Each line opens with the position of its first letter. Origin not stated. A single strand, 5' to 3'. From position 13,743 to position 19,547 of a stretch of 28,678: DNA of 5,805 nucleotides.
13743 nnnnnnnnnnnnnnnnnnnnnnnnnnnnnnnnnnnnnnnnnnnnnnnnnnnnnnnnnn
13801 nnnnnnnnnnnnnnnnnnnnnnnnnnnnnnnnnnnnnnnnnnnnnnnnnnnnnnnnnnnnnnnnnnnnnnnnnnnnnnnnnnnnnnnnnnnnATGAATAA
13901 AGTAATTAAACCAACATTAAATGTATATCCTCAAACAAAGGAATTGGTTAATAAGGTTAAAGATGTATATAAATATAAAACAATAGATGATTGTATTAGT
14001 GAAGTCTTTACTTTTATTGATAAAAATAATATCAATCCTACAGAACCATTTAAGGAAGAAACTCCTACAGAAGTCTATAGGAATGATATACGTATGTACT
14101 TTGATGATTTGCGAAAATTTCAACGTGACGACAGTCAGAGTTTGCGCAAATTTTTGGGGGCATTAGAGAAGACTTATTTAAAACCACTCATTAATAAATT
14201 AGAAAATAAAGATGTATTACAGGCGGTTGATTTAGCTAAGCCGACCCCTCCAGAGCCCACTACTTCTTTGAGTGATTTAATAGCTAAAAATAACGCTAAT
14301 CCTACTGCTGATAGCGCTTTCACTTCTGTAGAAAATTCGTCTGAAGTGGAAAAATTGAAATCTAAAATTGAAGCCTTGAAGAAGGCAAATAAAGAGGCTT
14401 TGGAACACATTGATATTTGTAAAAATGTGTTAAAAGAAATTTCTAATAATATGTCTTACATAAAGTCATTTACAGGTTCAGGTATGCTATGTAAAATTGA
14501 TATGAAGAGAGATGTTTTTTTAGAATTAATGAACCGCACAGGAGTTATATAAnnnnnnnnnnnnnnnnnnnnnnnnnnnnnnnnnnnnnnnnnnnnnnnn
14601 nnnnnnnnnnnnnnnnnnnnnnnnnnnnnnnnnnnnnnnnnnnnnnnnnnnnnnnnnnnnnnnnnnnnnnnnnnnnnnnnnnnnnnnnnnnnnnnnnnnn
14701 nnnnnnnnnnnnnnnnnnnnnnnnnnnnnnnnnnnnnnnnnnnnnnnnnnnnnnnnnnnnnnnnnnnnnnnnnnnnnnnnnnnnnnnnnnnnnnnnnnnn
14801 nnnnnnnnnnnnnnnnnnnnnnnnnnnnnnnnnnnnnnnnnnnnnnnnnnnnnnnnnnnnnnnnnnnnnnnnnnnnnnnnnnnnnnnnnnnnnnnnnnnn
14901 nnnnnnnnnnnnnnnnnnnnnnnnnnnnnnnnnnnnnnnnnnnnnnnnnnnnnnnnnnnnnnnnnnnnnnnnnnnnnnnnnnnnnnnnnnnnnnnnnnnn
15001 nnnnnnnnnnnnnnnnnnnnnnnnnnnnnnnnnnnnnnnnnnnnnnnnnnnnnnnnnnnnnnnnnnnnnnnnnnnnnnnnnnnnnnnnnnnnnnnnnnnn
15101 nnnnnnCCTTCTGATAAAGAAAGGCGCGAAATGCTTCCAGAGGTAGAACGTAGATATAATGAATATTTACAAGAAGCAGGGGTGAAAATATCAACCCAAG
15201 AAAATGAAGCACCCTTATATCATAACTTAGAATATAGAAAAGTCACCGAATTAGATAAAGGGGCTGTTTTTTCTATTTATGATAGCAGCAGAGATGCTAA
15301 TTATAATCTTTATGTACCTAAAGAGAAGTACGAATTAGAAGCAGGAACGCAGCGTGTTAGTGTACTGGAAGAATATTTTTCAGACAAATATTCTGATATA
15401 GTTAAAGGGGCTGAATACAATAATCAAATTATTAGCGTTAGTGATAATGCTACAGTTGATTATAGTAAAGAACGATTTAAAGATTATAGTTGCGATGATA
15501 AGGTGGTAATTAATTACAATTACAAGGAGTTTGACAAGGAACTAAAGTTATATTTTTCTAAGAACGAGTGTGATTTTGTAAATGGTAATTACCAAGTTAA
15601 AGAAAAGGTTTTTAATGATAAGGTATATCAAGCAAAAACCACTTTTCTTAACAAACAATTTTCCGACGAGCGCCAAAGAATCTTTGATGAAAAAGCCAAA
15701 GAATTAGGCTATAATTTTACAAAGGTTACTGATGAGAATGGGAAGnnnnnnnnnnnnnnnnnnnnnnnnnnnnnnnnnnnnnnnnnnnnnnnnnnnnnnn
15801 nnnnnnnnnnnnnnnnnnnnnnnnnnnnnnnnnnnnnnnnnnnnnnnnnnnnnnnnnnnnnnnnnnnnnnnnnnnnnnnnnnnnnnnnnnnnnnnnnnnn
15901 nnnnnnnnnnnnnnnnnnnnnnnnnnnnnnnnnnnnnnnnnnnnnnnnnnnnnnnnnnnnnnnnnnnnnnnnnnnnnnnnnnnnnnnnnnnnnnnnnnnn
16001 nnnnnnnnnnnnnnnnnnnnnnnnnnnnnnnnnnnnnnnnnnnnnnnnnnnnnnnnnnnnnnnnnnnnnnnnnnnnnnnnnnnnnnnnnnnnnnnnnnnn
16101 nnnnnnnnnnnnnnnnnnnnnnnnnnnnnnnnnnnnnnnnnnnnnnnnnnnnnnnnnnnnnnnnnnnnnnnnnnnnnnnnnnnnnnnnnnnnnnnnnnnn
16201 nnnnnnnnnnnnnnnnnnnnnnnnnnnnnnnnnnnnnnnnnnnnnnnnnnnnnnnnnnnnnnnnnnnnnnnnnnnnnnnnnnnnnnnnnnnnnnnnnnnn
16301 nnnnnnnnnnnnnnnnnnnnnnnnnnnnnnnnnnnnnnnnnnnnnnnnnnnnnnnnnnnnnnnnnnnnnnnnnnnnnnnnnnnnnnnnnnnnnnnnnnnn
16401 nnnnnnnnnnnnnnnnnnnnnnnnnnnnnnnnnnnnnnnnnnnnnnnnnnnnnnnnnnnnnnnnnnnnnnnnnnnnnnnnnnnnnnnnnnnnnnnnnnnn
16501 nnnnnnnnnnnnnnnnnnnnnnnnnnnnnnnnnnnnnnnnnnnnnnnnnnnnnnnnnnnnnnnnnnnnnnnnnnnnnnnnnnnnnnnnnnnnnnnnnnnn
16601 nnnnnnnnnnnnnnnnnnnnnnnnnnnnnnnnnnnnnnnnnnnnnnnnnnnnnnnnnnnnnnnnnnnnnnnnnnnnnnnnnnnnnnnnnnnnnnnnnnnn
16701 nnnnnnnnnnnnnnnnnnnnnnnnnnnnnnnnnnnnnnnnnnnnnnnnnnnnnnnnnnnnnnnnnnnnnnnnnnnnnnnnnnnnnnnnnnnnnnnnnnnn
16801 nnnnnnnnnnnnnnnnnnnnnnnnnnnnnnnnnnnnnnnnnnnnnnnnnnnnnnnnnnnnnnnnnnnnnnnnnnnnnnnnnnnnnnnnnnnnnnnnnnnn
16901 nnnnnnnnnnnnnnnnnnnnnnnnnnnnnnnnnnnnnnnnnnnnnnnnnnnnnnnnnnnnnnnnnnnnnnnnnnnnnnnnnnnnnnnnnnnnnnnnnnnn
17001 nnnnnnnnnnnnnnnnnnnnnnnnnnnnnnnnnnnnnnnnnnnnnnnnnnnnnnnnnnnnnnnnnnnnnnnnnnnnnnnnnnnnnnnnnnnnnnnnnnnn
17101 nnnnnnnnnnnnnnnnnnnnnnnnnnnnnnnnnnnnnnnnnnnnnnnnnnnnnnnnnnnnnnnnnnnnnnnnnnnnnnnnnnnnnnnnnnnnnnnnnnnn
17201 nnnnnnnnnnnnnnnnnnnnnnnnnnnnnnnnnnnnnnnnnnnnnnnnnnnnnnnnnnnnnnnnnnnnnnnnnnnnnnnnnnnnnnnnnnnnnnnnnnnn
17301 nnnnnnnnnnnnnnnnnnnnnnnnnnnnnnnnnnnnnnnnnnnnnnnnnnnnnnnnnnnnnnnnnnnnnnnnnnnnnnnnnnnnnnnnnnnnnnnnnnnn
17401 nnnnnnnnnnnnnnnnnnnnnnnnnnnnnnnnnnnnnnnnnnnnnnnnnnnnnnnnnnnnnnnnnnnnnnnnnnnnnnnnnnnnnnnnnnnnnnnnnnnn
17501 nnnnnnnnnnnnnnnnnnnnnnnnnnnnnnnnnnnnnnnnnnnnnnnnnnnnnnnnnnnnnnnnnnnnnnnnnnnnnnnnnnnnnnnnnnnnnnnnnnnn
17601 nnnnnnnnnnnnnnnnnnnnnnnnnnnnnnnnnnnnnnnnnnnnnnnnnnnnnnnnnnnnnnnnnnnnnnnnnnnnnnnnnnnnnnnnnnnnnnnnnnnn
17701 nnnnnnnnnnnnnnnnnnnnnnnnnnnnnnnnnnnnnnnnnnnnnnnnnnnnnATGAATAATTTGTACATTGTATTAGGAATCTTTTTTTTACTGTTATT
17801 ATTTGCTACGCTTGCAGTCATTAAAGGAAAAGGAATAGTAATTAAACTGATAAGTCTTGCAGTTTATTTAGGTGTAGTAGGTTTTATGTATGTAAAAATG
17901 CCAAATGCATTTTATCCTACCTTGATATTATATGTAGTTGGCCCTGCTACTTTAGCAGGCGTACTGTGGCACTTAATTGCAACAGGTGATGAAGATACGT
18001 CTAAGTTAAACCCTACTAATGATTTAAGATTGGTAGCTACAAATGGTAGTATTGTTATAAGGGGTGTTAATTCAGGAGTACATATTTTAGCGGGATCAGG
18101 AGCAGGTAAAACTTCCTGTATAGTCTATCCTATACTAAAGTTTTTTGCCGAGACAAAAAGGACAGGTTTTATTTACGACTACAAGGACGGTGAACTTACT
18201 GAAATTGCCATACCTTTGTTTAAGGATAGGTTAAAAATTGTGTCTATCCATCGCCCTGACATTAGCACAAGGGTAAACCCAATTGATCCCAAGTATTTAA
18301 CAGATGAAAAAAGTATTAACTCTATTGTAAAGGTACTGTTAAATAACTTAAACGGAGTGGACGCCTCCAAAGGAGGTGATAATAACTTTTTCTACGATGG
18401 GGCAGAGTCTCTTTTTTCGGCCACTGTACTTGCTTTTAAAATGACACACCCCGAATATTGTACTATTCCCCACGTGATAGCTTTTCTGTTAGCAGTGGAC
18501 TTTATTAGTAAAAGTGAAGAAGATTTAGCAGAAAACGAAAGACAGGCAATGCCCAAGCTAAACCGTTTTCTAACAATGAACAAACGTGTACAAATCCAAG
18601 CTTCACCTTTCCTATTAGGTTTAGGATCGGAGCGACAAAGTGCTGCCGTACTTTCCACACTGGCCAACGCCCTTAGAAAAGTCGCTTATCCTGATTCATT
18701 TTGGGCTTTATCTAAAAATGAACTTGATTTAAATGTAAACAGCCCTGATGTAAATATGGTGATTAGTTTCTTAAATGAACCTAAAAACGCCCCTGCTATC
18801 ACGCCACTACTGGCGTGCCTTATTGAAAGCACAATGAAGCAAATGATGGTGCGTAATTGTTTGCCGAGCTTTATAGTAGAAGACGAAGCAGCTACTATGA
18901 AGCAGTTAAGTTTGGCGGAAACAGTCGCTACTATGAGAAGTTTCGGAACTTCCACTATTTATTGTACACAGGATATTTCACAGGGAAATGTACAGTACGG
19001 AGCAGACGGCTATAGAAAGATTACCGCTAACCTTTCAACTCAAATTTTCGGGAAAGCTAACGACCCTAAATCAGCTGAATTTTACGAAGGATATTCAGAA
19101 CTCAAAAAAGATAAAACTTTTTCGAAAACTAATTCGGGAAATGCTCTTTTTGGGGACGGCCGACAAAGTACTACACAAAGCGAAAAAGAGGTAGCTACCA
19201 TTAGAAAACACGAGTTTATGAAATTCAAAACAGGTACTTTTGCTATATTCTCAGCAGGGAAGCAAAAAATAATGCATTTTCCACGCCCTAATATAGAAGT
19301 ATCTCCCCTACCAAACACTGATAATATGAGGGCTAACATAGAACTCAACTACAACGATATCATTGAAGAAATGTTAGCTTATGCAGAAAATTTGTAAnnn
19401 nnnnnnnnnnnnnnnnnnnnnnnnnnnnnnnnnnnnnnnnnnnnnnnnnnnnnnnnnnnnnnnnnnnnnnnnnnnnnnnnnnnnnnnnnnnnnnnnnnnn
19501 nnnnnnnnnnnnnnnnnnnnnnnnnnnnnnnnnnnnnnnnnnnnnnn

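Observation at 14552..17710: Relaxase with the catalytic-Tyr motif and the HUH metal triad separated by about 870 residues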

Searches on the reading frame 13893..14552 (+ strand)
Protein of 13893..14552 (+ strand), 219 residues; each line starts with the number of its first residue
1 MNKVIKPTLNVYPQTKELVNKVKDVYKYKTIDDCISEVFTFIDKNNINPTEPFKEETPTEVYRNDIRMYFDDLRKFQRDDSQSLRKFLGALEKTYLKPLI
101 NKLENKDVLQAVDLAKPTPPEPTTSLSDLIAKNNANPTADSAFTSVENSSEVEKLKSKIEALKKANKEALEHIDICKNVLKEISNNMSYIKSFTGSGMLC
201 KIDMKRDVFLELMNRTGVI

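Call 21: search_protein_families(library=ncbifam, proteins=[window:13893-14552:+], max_evalue=0.001)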
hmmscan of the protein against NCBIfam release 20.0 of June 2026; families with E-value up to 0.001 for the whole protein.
window:13893-14552:+ (219 aa): 0 families

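Call 34: search_protein_families(library=pfam, proteins=[window:13893-14552:+], max_evalue=0.01)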
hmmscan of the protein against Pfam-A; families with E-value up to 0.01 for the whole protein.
window:13893-14552:+ (219 aa): 1 family
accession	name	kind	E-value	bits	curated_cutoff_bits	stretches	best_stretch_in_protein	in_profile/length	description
PF04108.17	ATG17_like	-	7.5e-05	22.8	43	1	25-185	30-155/355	Autophagy protein ATG17-like domain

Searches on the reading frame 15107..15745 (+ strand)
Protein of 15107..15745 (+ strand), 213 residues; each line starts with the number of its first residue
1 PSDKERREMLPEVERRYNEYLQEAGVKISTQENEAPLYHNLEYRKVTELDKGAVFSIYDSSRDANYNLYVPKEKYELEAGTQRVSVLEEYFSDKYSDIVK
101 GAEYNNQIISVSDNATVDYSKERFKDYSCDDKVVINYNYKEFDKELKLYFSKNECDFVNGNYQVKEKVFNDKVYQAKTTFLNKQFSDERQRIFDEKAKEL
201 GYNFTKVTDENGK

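Call 75: find_homologous_proteins(query=A5, max_evalue=0.001)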
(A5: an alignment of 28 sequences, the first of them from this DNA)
Query A5 (28 sequences): 3144 candidates shared short words with the query, none scored E <= 0.001.

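Call 76: search_protein_families(library=phrogs, proteins=[window:15107-15745:+], max_evalue=0.1)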
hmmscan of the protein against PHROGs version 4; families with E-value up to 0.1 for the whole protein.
window:15107-15745:+ (213 aa): 1 family
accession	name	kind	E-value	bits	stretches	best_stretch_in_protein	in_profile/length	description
phrog_3692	-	moron, auxiliary metabolic gene and host takeover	0.034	15.3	1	85-170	49-132/205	glycosyltransferase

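Call 78: search_protein_families(library=pfam, alignment_id=A5, max_evalue=0.1)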
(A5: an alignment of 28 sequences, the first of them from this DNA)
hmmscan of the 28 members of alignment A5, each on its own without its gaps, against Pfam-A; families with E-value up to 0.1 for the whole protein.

A. member 1, seq(213 aa): 0 families

B. families by the number of members that match (of 28 scanned): 17 families
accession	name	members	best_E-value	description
PF12559.13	Inhibitor_I10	1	0.00022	Serine endopeptidase inhibitors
PF20874.2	Relaxase_M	1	0.00031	Relaxase central domain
PF14453.12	ThiS-like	1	0.011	ThiS-like ubiquitin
PF05775.19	AfaD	1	0.016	Enterobacteria AfaD invasin protein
PF15503.11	PPP1R35_C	1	0.018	Protein phosphatase 1 regulatory subunit 35 C-terminus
PF12239.13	DUF3605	1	0.02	Protein of unknown function (DUF3605)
PF00630.25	Filamin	1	0.02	Filamin/ABP280 repeat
PF01367.25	5_3_exonuc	1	0.037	5'-3' exonuclease, C-terminal SAM fold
PF13205.12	Big_5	1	0.037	Bacterial Ig-like domain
PF08777.17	RRM_3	1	0.042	RNA binding motif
PF18000.7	Top6b_C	1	0.045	Type 2 DNA topoisomerase 6 subunit B C-terminal domain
PF24564.1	DUF7605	1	0.063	Domain of unknown function (DUF7605)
PF20492.3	ERM_helical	1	0.065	Ezrin/radixin/moesin, alpha-helical domain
PF23861.1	Ribophorin_II_2nd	1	0.081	Ribophorin II second domain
PF12122.13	Rhomboid_N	1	0.085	Cytoplasmic N-terminal domain of rhomboid serine protease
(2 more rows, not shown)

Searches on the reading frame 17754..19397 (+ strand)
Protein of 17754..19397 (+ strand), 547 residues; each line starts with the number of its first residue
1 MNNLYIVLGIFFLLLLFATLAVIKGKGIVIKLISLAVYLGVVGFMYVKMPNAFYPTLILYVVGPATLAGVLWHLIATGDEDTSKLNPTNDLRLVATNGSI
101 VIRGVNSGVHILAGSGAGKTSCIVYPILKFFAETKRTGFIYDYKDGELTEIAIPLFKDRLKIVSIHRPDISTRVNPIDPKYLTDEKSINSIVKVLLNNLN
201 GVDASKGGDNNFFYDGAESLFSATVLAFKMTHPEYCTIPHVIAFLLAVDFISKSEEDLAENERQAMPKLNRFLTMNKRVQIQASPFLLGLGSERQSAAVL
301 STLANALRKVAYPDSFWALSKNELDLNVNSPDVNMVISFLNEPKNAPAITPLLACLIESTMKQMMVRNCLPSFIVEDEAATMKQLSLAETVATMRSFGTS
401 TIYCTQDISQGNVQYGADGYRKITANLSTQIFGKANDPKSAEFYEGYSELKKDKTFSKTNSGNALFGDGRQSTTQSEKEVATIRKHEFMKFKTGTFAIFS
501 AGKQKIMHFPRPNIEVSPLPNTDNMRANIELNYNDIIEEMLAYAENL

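Call 21: search_protein_families(library=ncbifam, proteins=[window:17754-19397:+], max_evalue=0.001)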
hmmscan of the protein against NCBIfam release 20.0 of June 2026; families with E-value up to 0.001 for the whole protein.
window:17754-19397:+ (547 aa): 3 families
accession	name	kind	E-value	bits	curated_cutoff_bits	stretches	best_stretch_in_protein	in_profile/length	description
NF041326.1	Bacteroid_MobC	subfamily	2.4e-26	92.3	900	1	100-440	193-526/655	conjugal transfer protein MobC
NF045973.1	conju_CD1115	equivalog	5e-19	68.5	250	1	105-507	23-429/442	VirD4-like conjugal transfer protein, CD1115 family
TIGR02759.1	TraD_Ftype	equivalog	4.2e-07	29.1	521.35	1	344-444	378-482/566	type IV conjugative transfer system coupling protein TraD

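Call 34: search_protein_families(library=pfam, proteins=[window:17754-19397:+], max_evalue=0.01)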
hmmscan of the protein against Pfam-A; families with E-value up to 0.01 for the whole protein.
window:17754-19397:+ (547 aa): 3 families
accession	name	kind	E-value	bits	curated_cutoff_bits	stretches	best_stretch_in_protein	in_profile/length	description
PF12696.13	TraG-D_C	-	9e-14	51.9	22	1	375-492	5-125/126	TraM recognition site of TraD and TraG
PF02534.20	T4SS-DNA_transf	-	3.6e-13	49.6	20.1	1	96-492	40-424/468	Type IV secretory system Conjugative DNA transfer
PF10412.15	TrwB_AAD_bind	-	1.4e-09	37.7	20.5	1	342-450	213-328/387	Type IV secretion-system coupling protein DNA-binding domain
